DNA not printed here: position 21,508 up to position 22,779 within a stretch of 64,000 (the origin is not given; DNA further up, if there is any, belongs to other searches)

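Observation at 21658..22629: AT-rich beta-class (DPPY) DNA methyltransferase wedged between housekeeping genes, with no recognisable restriction partner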

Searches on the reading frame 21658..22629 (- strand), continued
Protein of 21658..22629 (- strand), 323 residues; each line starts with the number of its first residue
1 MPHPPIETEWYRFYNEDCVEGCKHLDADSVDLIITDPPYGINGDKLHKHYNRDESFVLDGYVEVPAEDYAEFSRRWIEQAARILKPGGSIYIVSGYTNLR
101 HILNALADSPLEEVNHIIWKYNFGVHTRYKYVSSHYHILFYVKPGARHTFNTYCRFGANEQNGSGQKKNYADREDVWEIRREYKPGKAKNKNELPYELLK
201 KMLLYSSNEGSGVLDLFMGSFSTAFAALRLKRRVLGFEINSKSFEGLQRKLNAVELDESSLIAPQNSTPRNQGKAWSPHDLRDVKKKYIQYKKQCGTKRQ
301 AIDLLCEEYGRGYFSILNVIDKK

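Call 54: find_encoding_contigs(protein=P0010, flank=7000, max_places=2)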
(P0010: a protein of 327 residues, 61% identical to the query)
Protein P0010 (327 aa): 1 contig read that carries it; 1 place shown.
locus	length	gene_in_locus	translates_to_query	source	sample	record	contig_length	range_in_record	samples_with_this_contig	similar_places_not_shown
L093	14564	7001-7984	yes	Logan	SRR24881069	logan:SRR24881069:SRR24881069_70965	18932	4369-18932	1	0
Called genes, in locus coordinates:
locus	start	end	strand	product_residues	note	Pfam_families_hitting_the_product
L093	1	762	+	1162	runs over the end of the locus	PF05448:AXE1 (weak), PF22244:GCE_fung (faint), PF00326:Peptidase_S9 (weak)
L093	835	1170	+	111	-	-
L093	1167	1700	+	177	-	PF01584:CheW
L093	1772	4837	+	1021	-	PF13623:SurA_N_2, PF13624:SurA_N_3, PF13145:Rotamase_2, PF13616:Rotamase_3, PF00639:Rotamase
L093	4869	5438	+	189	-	PF01966:HD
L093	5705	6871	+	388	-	PF00294:PfkB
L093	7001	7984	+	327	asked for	PF01555:N6_N4_Mtase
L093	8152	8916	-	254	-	PF00106:adh_short, PF13561:adh_short_C2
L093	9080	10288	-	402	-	PF01676:Metalloenzyme, PF10143:PhosphMutase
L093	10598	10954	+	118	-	PF01258:zf-dskA_traR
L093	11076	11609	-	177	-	PF00578:AhpC-TSA, PF08534:Redoxin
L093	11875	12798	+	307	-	PF04784:DUF547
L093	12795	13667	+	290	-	PF01975:SurE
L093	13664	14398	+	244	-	-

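Call 60: search_protein_families(library=padloc, proteins=[window:21658-22629:-, L047:2335-3027:-, L062:5351-5995:+, L057:7032-8006:-, L017:5017-5955:+, L001:9034-10209:+, L025:433-1620:+], max_evalue=0.01)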
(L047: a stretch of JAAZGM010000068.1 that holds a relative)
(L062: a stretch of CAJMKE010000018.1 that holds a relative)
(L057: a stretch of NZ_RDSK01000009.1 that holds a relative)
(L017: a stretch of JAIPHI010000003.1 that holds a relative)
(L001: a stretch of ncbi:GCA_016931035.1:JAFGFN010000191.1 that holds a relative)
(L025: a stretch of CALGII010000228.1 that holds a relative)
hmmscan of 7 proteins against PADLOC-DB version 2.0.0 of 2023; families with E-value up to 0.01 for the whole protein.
window:21658-22629:- (323 aa): 59 families (the best 25 are shown)
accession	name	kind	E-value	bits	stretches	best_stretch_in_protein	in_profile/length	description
PDLC03296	MTase_II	-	1.2e-114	381.1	1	11-322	9-326/336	Type II methyltransferase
PDLC03371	MTase_II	-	8.3e-49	164.4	1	7-255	7-256/260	Type II methyltransferase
PDLC03299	MTase_II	-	4e-37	126.3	1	10-263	14-270/296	Type II methyltransferase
PDLC03238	MTase_II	-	3.2e-29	100.2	1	2-261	115-373/428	Type II methyltransferase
PDLC03216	MTase_II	-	2.8e-27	93.6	1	12-263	13-267/364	Type II methyltransferase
PDLC03265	MTase_II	-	1e-25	88.9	2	174-253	252-330/333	Type II methyltransferase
PDLC03320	MTase_II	-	1.1e-25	88.4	2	12-142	34-153/289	Type II methyltransferase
PDLC03339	MTase_II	-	1.1e-23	81.6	2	12-152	5-144/399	Type II methyltransferase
PDLC03738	oMTase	-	1.2e-22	78.1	1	15-261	25-276/376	orphan methyltransferase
PDLC03353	MTase_II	-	9.7e-22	75.7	1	7-252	6-251/260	Type II methyltransferase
PDLC03302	MTase_II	-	1.8e-20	71.3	1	13-253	7-262/626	Type II methyltransferase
PDLC03300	MTase_II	-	3.9e-20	70.1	1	67-270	84-295/302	Type II methyltransferase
PDLC03387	MTase_II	-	2.2e-18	64.4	2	131-244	162-268/289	Type II methyltransferase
PDLC03308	MTase_II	-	3.9e-18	63.6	1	12-245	171-388/419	Type II methyltransferase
PDLC03229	MTase_II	-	5.1e-15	53.2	1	25-244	194-393/436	Type II methyltransferase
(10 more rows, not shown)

L047:2335-3027:- (231 aa): 0 families

L062:5351-5995:+ (215 aa): 0 families

L057:7032-8006:- (325 aa): 0 families

L017:5017-5955:+ (313 aa): 0 families

L001:9034-10209:+ (392 aa): 0 families

L025:433-1620:+ (396 aa): 0 families

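Call 62: search_dna_similar(query=window:21658-22629:-, collection=plasmids, mode=protein, max_rows=15)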
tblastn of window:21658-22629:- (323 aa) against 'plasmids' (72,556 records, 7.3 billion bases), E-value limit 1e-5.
Records with a match: 168; places in all: 172; records where one place covers at least 80% of the query: 7.
Best place of each record, by identity: <60% 168.
By first word of the organism name: Escherichia 18; Azospirillum 14; Listeria 14; Burkholderia 7; Acinetobacter 7; Lactiplantibacillus 7; Clostridium 6; Enterococcus 5; Paenibacillus 4; Shinella 4; and 51 more.
By predicted mobility (MOB-suite, as given by PLSDB): non-mobilizable 114; mobilizable 37; conjugative 17.
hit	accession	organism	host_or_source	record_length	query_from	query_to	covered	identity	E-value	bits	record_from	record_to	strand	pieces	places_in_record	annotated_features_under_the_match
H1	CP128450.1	Geobacillus stearothermophilus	whole genome,Dukgu Hot Spring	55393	3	257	79%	30.3%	6e-20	98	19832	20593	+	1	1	site-specific DNA-methyltransferase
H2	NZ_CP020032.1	Geobacillus thermodenitrificans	-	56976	3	257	79%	30.3%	6e-20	98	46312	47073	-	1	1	site-specific DNA-methyltransferase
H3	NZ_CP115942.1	Ralstonia syzygii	Musa sp.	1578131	13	254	75%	31.9%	2e-25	113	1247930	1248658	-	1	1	none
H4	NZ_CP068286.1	Ralstonia syzygii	Musa balbisiana cultivar Kepok,banana ...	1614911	13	254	75%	31.9%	2e-25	113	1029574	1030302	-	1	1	record has no annotation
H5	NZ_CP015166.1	Acetobacter ascendens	single cell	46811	11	249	74%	32.2%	2e-21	102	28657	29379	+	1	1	yhdJ: adenine-specific DNA-methyltransferase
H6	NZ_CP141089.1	Escherichia coli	Homo sapiens,Infected Human Urine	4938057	12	254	75%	31.2%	1e-16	88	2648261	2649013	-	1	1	none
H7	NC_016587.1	Azospirillum lipoferum 4B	-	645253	3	270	83%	28.3%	3e-19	96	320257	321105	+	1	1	DNA methyltransferase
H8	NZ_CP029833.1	Azospirillum ramasamyi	single cell,Cow dung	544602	3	270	83%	28.3%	4e-19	96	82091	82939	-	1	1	DNA methyltransferase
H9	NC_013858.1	Azospirillum sp. B510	-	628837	12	270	80%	29.0%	8e-19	94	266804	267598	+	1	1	DNA methyltransferase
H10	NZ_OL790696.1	Escherichia coli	-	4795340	12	254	75%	30.8%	1e-16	88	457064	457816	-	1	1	none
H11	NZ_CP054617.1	Azospirillum oryzae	cell culture,soil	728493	3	270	83%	27.9%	1e-18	94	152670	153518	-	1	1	site-specific DNA-methyltransferase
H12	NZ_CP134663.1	Escherichia coli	Larus michahellis,bacteria,cloaca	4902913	12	253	75%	30.9%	1e-16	88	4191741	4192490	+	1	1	none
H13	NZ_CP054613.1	Paenibacillus cellulosilyticus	cell culture,soil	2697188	13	255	75%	30.6%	1e-20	100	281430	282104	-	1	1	none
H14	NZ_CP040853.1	Ligilactobacillus murinus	-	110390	17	251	73%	31.5%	9e-20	97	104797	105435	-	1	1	site-specific DNA-methyltransferase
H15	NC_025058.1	Escherichia coli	-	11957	17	251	73%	31.3%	1e-16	88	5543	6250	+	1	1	yhdJ: adenine-specific DNA-methyltransferase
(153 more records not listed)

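Call 63: search_dna_similar(query=window:21658-22629:-, collection=phages, mode=protein, max_rows=15)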
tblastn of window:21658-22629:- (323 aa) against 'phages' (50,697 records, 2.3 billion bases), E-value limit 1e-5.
Records with a match: 725; places in all: 769; records where one place covers at least 80% of the query: 6.
Best place of each record, by identity: <60% 725.
By first word of the organism name: Gordonia 90; Streptococcus 84; Mycobacterium 74; Escherichia 57; Synechococcus 50; Staphylococcus 49; Vibrio 26; Flavobacterium 20; Arthrobacter 19; Porphyromonas 16; and 64 more.
By host as written in the record: - 112; Gordonia terrae 3612 78; Mycobacterium smegmatis mc2 155 34; Staphylococcus aureus 21; Escherichia coli 20; Mycobacterium smegmatis mc#155 15; Arthrobacter sp. ATCC 21022 15; Flavobacterium sp. LMO6 13; and 258 more.
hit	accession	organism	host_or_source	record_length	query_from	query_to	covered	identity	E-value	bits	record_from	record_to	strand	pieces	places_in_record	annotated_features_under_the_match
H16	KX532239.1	Staphylococcus phage StAP1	Staphylococcus aureus ATCC 12600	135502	6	242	73%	32.4%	3e-20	97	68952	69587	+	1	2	DNA methylase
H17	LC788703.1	Staphylococcus phage phiRNIID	sewage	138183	6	242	73%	32.4%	3e-20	97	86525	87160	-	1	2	DNA methylase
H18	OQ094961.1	Staphylococcus phage SSP49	Staphylococcus aureus ATCC 13301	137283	6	242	73%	32.4%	3e-20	97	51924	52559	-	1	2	hypothetical protein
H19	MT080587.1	Staphylococcus phage vB_SauM_EW20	Staphylococcus carnosus TM300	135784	6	240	73%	32.6%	2e-20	98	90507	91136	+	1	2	record has no annotation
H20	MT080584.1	Staphylococcus phage vB_SauM_EW15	Staphylococcus carnosus TM300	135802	6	240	73%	32.6%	2e-20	98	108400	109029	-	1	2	record has no annotation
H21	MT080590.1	Staphylococcus phage vB_SauM_EW27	Staphylococcus carnosus TM300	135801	6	240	73%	32.6%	2e-20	98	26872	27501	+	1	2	record has no annotation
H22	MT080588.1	Staphylococcus phage vB_SauM_EW22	Staphylococcus carnosus TM300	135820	6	240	73%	32.6%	2e-20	98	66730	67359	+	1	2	record has no annotation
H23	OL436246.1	Staphylococcus phage vB_SauM-HM01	Staphylococcus aureus ATCC 12598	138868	6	240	73%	32.6%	1e-19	96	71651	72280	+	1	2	DNA methyltransferase | DNA methylase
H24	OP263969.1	Staphylococcus phage Koomba-kaat_1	Staphylococcus aureus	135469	6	240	73%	32.2%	1e-14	104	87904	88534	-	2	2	DNA methyltransferase (x2)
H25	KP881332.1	Staphylococcus phage Stau2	Staphylococcus aureus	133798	6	244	74%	31.7%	5e-18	91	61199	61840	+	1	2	cytosine specific DNA methyltransferase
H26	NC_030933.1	Staphylococcus phage Stau2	Staphylococcus aureus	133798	6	244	74%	31.7%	5e-18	91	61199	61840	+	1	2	DNA methyltransferase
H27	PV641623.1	Staphylococcus phage St1.CM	Staphylococcus aureus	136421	6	240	73%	32.2%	2e-19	95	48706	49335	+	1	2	type II N4M-methylcytosine DNA methyltransferase (group beta)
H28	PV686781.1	Alicyclobacillus phage MMB025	Alicyclobacillus acidoterrestris MMB007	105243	12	255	76%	30.9%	6e-18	91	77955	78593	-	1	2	DNA methyltransferase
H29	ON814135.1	Staphylococcus phage vB_SauM-V1SA20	Staphylococcus aureus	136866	6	240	73%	31.8%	3e-18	91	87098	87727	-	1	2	type II, N4M-methylcytosine DNA methyltransferase group beta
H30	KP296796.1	Paenibacillus phage Sitara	Paenibacillus larvae ATCC 25747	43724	11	266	79%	29.1%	8e-20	96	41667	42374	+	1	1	DNA methyltransferase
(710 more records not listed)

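Call 64: find_related_loci(query=A1, collection=viral_contigs, flank=6000)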
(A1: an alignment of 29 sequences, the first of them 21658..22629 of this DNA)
Query A1 (323 aa) in viral_contigs; peptide patterns used: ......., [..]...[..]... (x = any residue, [..] = any of these).
600 stretches matched a pattern (row limit reached: there are more); 571 encode a relative of the query (tblastn E <= 1e-3); the best 80 are kept; 80 distinct loci.
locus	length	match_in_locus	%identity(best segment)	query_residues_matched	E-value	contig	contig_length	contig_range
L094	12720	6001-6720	62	6-244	8e-96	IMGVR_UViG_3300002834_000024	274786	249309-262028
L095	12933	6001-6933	47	11-322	3e-87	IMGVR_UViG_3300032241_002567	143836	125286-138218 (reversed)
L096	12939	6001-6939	45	12-322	8e-87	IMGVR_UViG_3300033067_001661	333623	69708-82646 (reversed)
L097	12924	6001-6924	47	17-322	5e-86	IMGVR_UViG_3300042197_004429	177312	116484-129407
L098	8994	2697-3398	57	14-245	7e-81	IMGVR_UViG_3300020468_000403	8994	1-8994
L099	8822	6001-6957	36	6-320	4e-67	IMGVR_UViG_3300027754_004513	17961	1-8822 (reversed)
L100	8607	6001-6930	37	15-320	7e-65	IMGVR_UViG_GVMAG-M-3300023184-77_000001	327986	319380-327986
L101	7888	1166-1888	46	13-251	1e-61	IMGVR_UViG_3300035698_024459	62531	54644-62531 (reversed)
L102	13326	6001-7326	46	5-254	2e-67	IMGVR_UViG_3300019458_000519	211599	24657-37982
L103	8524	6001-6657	32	17-240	9e-27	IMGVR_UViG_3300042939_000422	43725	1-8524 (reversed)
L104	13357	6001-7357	33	9-251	3e-26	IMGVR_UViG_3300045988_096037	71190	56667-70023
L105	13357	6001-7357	31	9-263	2e-26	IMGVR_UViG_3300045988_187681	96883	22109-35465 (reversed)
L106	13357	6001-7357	31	9-263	3e-26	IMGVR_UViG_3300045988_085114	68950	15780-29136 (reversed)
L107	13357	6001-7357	31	9-263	1e-26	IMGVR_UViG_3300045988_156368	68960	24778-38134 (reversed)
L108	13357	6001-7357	31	9-263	1e-26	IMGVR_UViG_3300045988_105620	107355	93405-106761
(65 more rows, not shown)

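Call 76: find_encoding_contigs(protein=P0002, flank=3000, max_places=3)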
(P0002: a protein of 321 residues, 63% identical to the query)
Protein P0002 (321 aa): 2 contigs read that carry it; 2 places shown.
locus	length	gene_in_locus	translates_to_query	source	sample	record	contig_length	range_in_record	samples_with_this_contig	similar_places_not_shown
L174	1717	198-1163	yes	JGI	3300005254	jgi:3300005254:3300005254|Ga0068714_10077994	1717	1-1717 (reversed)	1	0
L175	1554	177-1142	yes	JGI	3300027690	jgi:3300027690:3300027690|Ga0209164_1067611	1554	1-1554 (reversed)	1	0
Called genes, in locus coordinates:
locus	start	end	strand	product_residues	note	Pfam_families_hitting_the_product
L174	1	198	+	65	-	?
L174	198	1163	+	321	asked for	PF01555:N6_N4_Mtase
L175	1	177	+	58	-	?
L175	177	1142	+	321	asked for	PF01555:N6_N4_Mtase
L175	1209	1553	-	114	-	?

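Call 77: find_encoding_contigs(protein=P0004, flank=3000, max_places=2)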
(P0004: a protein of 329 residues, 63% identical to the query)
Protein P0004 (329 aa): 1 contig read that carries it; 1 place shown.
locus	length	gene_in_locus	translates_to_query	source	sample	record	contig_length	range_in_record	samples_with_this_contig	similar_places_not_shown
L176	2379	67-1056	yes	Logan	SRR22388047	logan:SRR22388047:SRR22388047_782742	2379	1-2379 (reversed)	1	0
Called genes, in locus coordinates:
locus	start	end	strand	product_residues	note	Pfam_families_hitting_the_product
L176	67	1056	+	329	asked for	PF01555:N6_N4_Mtase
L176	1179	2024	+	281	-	PF02621:VitK2_biosynth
